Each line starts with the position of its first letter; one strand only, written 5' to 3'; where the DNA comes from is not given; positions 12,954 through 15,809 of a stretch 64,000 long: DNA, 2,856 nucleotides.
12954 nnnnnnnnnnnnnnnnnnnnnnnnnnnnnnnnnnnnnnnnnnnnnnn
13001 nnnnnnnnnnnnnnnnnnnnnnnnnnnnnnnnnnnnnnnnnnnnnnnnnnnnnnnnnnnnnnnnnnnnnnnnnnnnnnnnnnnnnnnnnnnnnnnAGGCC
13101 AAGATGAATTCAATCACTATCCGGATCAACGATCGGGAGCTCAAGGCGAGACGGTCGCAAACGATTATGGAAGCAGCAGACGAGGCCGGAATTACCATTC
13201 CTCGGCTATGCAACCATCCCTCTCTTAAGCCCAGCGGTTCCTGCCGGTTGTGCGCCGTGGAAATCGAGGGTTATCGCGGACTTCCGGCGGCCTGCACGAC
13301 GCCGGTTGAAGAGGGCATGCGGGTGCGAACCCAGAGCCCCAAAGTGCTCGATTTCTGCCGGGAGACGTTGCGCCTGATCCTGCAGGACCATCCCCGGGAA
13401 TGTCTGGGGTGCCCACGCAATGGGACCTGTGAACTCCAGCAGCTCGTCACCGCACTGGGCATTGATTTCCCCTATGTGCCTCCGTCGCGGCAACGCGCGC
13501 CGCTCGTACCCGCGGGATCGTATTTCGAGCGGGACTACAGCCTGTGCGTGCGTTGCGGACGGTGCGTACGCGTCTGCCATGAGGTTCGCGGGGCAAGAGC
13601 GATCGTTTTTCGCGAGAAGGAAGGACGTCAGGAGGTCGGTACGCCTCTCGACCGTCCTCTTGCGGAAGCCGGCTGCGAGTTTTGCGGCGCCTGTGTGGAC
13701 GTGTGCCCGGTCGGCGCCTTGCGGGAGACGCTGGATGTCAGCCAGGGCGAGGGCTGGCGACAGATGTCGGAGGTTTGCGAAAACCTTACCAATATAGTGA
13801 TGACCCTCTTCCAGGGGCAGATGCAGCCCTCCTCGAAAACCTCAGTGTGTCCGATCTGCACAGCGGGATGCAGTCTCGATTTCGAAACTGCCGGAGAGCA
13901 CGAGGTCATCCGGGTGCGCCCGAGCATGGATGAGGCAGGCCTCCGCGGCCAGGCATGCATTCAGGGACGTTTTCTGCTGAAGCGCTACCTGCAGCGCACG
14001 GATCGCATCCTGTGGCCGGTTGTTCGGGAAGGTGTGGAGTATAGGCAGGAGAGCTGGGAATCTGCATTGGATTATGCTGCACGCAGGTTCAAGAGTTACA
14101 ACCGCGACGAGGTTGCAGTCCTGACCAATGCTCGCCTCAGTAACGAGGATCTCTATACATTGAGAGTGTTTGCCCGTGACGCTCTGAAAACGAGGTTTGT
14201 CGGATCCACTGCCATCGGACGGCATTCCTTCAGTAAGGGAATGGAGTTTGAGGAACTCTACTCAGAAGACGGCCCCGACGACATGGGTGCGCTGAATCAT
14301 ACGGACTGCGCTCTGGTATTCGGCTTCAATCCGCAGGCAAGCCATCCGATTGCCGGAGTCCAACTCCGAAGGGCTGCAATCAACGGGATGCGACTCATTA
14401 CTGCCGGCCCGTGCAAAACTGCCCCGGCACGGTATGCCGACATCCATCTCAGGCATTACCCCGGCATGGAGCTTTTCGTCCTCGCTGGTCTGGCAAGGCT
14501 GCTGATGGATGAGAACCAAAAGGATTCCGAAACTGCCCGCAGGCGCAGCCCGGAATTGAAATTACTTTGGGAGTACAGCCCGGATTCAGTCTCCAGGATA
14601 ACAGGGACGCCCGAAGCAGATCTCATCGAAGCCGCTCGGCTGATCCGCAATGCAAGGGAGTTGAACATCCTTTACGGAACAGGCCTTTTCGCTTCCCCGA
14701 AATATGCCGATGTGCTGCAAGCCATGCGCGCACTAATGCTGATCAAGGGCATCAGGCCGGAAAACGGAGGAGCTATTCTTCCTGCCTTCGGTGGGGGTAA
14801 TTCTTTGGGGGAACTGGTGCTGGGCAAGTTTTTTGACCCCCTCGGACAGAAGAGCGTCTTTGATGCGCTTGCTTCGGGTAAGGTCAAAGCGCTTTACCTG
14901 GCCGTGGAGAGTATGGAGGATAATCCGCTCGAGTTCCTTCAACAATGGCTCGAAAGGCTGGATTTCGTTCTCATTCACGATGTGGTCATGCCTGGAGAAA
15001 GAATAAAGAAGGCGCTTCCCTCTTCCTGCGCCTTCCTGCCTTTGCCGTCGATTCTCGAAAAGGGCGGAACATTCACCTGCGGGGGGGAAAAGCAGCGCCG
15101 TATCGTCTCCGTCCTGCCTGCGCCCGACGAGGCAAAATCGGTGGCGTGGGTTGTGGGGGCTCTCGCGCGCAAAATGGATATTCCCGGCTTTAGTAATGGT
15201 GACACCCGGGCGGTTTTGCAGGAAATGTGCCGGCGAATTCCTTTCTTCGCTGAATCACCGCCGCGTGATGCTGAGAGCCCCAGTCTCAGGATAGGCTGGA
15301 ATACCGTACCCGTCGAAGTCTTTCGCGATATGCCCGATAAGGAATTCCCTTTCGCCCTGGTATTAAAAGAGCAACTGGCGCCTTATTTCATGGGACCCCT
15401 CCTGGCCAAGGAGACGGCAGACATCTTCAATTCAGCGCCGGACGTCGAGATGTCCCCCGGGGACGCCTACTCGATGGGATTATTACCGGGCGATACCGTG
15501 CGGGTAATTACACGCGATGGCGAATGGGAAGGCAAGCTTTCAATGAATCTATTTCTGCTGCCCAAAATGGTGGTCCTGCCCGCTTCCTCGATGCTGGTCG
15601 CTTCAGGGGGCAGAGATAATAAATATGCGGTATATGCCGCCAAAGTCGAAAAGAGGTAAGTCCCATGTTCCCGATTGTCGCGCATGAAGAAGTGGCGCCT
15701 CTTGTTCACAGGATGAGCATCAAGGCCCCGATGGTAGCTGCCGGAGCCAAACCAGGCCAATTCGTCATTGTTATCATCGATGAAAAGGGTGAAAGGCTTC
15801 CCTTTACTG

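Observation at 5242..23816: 18.6-kb co-directional Hdr/MvhD/Nfn redox supercluster with an unusual subunit inventory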

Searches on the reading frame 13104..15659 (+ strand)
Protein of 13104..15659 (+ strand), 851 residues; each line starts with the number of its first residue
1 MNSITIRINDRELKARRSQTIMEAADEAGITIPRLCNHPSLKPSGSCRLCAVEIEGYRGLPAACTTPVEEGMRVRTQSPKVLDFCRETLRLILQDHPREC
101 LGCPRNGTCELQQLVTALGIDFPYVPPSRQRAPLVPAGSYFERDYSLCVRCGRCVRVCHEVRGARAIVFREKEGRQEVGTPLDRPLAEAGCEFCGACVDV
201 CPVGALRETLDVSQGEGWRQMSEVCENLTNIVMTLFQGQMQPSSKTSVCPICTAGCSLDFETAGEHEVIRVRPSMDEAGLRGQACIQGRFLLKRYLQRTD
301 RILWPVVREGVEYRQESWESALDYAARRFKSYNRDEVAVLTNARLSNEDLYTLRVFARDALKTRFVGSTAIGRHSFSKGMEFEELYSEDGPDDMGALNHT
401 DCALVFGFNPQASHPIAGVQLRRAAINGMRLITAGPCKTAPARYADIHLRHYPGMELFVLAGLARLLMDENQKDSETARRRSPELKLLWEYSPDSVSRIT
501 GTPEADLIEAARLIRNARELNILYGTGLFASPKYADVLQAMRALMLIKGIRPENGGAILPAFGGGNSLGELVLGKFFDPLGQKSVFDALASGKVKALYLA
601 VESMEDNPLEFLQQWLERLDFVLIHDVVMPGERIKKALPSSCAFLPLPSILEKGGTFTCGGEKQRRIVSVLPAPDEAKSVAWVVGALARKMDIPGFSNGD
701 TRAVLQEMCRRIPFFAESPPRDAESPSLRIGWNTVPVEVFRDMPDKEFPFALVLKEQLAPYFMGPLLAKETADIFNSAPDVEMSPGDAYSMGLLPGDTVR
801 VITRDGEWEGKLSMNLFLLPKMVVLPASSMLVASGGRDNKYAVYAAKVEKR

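Call 3: search_protein_families(library=pfam, proteins=[window:13104-15659:+], max_evalue=0.001)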
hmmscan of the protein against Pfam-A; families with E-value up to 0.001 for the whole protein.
window:13104-15659:+ (851 aa): 15 families
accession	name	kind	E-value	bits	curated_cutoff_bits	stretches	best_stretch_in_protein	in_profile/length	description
PF13510.11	Fer2_4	-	6.7e-22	77.8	22.8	1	3-78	3-81/82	2Fe-2S iron-sulfur cluster binding domain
PF00384.28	Molybdopterin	-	7e-22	78.4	24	1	301-689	1-352/353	Molybdopterin oxidoreductase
PF10588.14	NADH-G_4Fe-4S_3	-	3.9e-12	45.9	27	1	86-121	2-37/40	NADH-ubiquinone oxidoreductase-G iron-sulfur binding region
PF22117.2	Fer4_Nqo3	-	2e-09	37.9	27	1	143-206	6-66/67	NADH-quinone oxidoreductase subunit 3, ferredoxin-like domain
PF12838.12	Fer4_7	-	1.7e-08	35.2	27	1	148-205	2-52/52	4Fe-4S dicluster domain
PF00037.32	Fer4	-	1.3e-07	31.6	21.1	1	191-207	8-24/24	4Fe-4S binding domain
PF04879.21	Molybdop_Fe4S4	-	1.5e-07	31.7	22.7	1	245-294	4-52/55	Molybdopterin oxidoreductase Fe4S4 domain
PF13187.11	Fer4_9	-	4.7e-07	30.2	27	1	148-205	2-51/52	4Fe-4S dicluster domain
PF14697.11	Fer4_21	-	4.2e-06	27.2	35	1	146-205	6-56/59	4Fe-4S dicluster domain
PF00111.32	Fer2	-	1.3e-05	25.5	21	1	9-55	6-48/77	2Fe-2S iron-sulfur cluster binding domain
PF13484.11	Fer4_16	-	3.9e-05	24.8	30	1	191-257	2-64/66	4Fe-4S double cluster binding domain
PF12837.12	Fer4_6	-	4.4e-05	23.7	25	1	141-160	2-21/24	4Fe-4S binding domain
PF13183.11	Fer4_8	-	5.4e-05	24.1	27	1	146-204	3-67/68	4Fe-4S dicluster domain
PF13237.11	Fer4_10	-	0.00012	22.4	25.5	1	143-202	4-53/53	4Fe-4S dicluster domain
PF01568.27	Molydop_binding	-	0.00027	21.4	26.8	1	778-831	28-82/110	Molydopterin dinucleotide binding domain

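Call 5: search_protein_families(library=ncbifam, proteins=[window:13104-15659:+], max_evalue=0.00001)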
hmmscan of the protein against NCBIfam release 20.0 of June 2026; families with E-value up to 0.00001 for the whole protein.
window:13104-15659:+ (851 aa): 20 families
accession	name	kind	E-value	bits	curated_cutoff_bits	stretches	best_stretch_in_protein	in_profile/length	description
TIGR01591.1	Fdh-alpha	equivalog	3e-68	230.5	666.25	2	248-576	2-336/672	formate dehydrogenase subunit alpha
TIGR01973.1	NuoG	equivalog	7.8e-65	219.8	470.05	2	6-208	1-200/606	NADH-quinone oxidoreductase subunit NuoG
NF040763.1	FeFe_hydrog_A6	exception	1.3e-60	205.4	765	1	4-213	1-212/571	NADH-dependent [FeFe] hydrogenase, group A6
NF005895.0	PRK07860.1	equivalog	1.4e-52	178.8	802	2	2-208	16-222/811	NADH-quinone oxidoreductase subunit G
NF005745.0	PRK07569.1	equivalog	6e-50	169.8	333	1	1-209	1-210/238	bidirectional hydrogenase complex protein HoxU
NF040762.1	Hydr_FeFe_Clost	exception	1e-39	136.6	900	1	5-212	2-210/572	ferredoxin hydrogenase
NF006305.0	PRK08493.1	equivalog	1.2e-33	116.3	591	1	4-171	2-166/819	NADH-quinone oxidoreductase subunit G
NF047855.1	AssmNtatRedNasC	equivalog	3.6e-27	95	1100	1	243-529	19-314/708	assimilatory nitrate reductase catalytic subunit NasC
NF009454.0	PRK12814.1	equivalog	4.5e-24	84.8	916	1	1-103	1-103/657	putative NADPH-dependent glutamate synthase small subunit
NF041323.1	Nitr_red_NasA_Halo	equivalog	3.8e-17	62.1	1000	1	252-570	3-323/673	assimilatory nitrate reductase NasA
TIGR01701.1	Fdhalpha-like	subfamily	1.6e-16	59.6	582.15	1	295-574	93-402/744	FdhF/YdeP family oxidoreductase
TIGR02512.1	FeFe_hydrog_A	subfamily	1.3e-13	50.6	405.95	1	142-213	3-74/375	[FeFe] hydrogenase, group A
NF010055.0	PRK13532.1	equivalog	1.8e-11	43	904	1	245-476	43-285/830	nitrate reductase catalytic subunit NapA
TIGR01706.1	NAPA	equivalog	1.1e-10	40.6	930.55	1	243-475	41-284/830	periplasmic nitrate reductase subunit alpha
TIGR01553.1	formate-DH-alph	equivalog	6.2e-10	37.5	814.2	0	398-476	220-298/1009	formate dehydrogenase-N subunit alpha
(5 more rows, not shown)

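Call 7: find_encoding_contigs(protein=window:13104-15659:+, flank=10000, max_places=6)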
Protein window:13104-15659:+ (851 aa): 2 contigs read that carry it; 1 place shown.
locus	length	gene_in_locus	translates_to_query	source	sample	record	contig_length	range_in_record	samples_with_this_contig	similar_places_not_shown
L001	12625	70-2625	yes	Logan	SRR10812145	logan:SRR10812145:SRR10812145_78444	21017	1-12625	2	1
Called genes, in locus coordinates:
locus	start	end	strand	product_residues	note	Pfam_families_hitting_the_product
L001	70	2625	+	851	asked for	PF00111:Fer2 (weak), PF13510:Fer2_4, PF10588:NADH-G_4Fe-4S_3, PF12838:Fer4_7, PF13187:Fer4_9 (weak), PF22117:Fer4_Nqo3, PF04879:Molybdop_Fe4S4, PF00384:Molybdopterin, +2 more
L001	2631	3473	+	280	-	PF10418:DHODB_Fe-S_bind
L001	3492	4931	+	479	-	PF14691:Fer4_20, PF13738:Pyr_redox_3 (faint), PF00070:Pyr_redox (faint), PF01266:DAO (faint), PF07992:Pyr_redox_2, PF13450:NAD_binding_8 (weak)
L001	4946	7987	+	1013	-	PF07992:Pyr_redox_2, PF12831:FAD_oxidored (weak), PF00890:FAD_binding_2 (weak), PF07992:Pyr_redox_2, PF01266:DAO (weak), PF12831:FAD_oxidored (weak), PF13450:NAD_binding_8 (weak), PF12838:Fer4_7 (weak), +7 more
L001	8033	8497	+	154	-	PF02662:FlpD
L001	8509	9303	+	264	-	PF13187:Fer4_9 (faint), PF00037:Fer4 (faint), PF12797:Fer4_2 (faint)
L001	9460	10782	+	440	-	PF12838:Fer4_7 (weak), PF13183:Fer4_8 (weak), PF13187:Fer4_9 (weak), PF13237:Fer4_10 (weak), PF13534:Fer4_17, PF02754:CCG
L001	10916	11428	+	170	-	-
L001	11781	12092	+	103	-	PF12773:DZR (faint), PF13240:Zn_Ribbon_1 (faint), PF17032:Zn_ribbon_15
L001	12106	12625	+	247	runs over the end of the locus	-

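Call 13: find_related_loci(query=window:13104-15659:+, collection=genome_contigs, flank=10000)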
Query window:13104-15659:+ (851 aa) in genome_contigs; peptide patterns used: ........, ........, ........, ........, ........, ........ (x = any residue, [..] = any of these).
222 stretches matched a pattern; 187 encode a relative of the query (tblastn E <= 1e-3); the best 80 are kept; 80 distinct loci.
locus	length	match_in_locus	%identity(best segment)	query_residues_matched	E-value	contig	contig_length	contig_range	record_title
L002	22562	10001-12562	66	1-851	0e+0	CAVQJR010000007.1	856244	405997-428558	MAG: uncultured delta proteobacterium isolate MFD02416.bin.1.270 genome assembly, contig: contig_14128, whole genome sho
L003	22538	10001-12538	62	1-851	0e+0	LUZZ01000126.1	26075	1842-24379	MAG: Syntrophobacterales bacterium Delta_01 Delta_01_contig_9194, whole genome shotgun sequence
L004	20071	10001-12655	44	1-850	0e+0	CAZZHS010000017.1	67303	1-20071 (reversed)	MAG TPA_asm: uncultured Syntrophobacteraceae bacterium isolate binchicken_co168_8 genome assembly, contig: NODE_618_leng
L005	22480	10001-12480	62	1-850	0e+0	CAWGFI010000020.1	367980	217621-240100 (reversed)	MAG: uncultured delta proteobacterium isolate MFD05684.bin.2.29 genome assembly, contig: contig_88496, whole genome shot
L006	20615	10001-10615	41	4-208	1e-45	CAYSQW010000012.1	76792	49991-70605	MAG TPA_asm: uncultured Eubacteriales bacterium isolate binchicken_co334_31 genome assembly, contig: NODE_447_length_767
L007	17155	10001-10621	39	2-208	5e-43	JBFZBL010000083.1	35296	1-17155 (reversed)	MAG: Phycisphaerae bacterium isolate PPR_0493 PPR_0493.fa_k121_641415, whole genome shotgun sequence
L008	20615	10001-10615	39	4-208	1e-42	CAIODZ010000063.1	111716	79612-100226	MAG: uncultured Phycisphaerales bacterium isolate A3_bin-117 genome assembly, contig: bin-117:63/70, whole genome shotgu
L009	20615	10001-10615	39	4-208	2e-42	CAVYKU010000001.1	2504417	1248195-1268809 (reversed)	MAG: uncultured Phycisphaerales bacterium isolate MFD01476.bin.2.2 genome assembly, contig: contig_27054, whole genome s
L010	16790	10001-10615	39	4-208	3e-42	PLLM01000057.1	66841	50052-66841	MAG: Phycisphaerales bacterium isolate fen_1362 73.20120800_E3X.35_contig_2068, whole genome shotgun sequence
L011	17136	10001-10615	39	4-208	2e-42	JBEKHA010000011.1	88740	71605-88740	MAG: Sedimentisphaerales bacterium isolate SPRUCE 266 SPRUCE_266_11, whole genome shotgun sequence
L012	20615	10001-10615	39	4-208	5e-43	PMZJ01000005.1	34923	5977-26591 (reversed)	MAG: Phycisphaerales bacterium isolate fen_1345 73.20110800_E3D.38_contig_10030, whole genome shotgun sequence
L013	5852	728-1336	36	2-206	3e-33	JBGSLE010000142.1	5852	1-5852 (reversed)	MAG: Pontiella sp. isolate JTS-AC199 k141_208457, whole genome shotgun sequence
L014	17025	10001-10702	36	6-248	1e-43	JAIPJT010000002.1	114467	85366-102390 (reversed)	MAG: Victivallales bacterium isolate Tobar15.5-16.5m-G40 Tobar15-5-16-5m-C43, whole genome shotgun sequence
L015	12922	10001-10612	41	6-208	4e-44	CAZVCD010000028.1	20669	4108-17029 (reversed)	MAG TPA_asm: uncultured Victivallales bacterium isolate binchicken_co49_16 genome assembly, contig: NODE_861_length_2066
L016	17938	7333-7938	37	3-206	1e-32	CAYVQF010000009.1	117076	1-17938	MAG TPA_asm: uncultured Myxococcales bacterium isolate SRP241326_co1_343 genome assembly, contig: NODE_273_length_117076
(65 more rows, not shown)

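Call 30: search_protein_families(library=pfam, proteins=[L002:5138-7078:+, L002:7155-7622:+, L003:3748-5631:+, L003:3145-3591:+, L003:1720-3015:+, L004:5138-7021:+, L004:2051-4060:+, L004:797-2035:+, L005:8267-9532:+, L002:1110-4631:-], max_evalue=0.0001)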
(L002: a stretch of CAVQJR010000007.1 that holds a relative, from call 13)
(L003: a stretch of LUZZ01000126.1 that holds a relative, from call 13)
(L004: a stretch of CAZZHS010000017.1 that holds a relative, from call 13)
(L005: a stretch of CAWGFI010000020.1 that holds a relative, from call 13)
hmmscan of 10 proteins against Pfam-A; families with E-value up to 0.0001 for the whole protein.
L002:5138-7078:+ (646 aa): 5 families
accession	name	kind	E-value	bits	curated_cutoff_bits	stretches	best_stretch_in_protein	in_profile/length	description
PF07724.20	AAA_2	-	1.9e-27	96.8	27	1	166-370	3-166/166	AAA domain (Cdc48 subfamily)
PF00004.35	AAA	-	1.1e-15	58.6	21.2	1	169-273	1-98/131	ATPase family associated with various cellular activities (AAA)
PF10431.15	ClpB_D2-small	-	1.7e-06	28.4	21.9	1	377-440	2-61/81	C-terminal, D2-small domain, of ClpB protein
PF00493.29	MCM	-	1.2e-05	25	23.3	1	160-246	51-136/224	MCM P-loop domain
PF07728.20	AAA_5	-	3.7e-05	24.2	22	0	168-245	1-80/139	AAA domain (dynein-related subfamily)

L002:7155-7622:+ (155 aa): 2 families
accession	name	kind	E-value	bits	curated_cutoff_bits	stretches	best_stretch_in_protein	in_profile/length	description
PF12900.13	Pyridox_ox_2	-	2.2e-28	99.4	27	1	10-149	4-140/140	Pyridoxamine 5'-phosphate oxidase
PF01243.27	PNPOx_N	-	6e-16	59.4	28.1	1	14-146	8-117/120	Pyridoxamine 5'-phosphate oxidase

L003:3748-5631:+ (627 aa): 0 families

L003:3145-3591:+ (148 aa): 0 families

L003:1720-3015:+ (431 aa): 0 families

L004:5138-7021:+ (627 aa): 1 family
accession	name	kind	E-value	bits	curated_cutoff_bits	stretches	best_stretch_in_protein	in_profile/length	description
PF00884.28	Sulfatase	-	8.9e-39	134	25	1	251-523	2-277/301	Sulfatase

L004:2051-4060:+ (669 aa): 0 families

L004:797-2035:+ (412 aa): 1 family
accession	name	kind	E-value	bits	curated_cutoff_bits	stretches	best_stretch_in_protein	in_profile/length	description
PF13191.12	AAA_16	-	4.9e-07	30.8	32.6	1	44-172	32-148/167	AAA ATPase domain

L005:8267-9532:+ (421 aa): 8 families
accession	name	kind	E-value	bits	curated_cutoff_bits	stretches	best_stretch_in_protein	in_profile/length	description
PF00158.32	Sigma54_activat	-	4.2e-63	212.4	20.2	1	86-244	10-167/168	Sigma-54 interaction domain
PF25601.1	AAA_lid_14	-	3.1e-21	75.4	27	1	250-328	1-80/87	AAA+ ATPase lid domain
PF14532.12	Sigma54_activ_2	-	1.2e-18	68.1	25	1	88-248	11-137/138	Sigma-54 interaction domain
PF02954.25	HTH_8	-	2.5e-08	34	22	1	358-396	3-42/42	Bacterial regulatory protein, Fis family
PF07728.20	AAA_5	-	1.6e-06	28.6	22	1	101-221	2-124/139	AAA domain (dynein-related subfamily)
PF01078.27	Mg_chelatase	-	5.2e-06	26.4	20.3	0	155-219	91-157/207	Magnesium chelatase, subunit ChlI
PF00004.35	AAA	-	2.2e-05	25.4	21.2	1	101-236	1-128/131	ATPase family associated with various cellular activities (AAA)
PF07724.20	AAA_2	-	4.7e-05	23.9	27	1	99-224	4-129/166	AAA domain (Cdc48 subfamily)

L002:1110-4631:- (1173 aa): 5 families
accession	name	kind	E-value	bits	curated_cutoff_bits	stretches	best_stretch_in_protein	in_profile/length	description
PF05362.19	Lon_C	-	2.4e-34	119.1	21.1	1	686-892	2-195/205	Lon protease (S16) C-terminal proteolytic domain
PF00004.35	AAA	-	7.2e-17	62.5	21.2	1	465-601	1-127/131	ATPase family associated with various cellular activities (AAA)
PF22667.2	Lon_lid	-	2e-08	34.2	27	1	641-679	14-52/57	Lon protease AAA+ ATPase lid domain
PF13541.12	ChlI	-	8.6e-06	26.1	27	1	795-866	50-121/121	Subunit ChlI of Mg-chelatase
PF07728.20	AAA_5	-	1.2e-05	25.8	22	1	465-596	2-138/139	AAA domain (dynein-related subfamily)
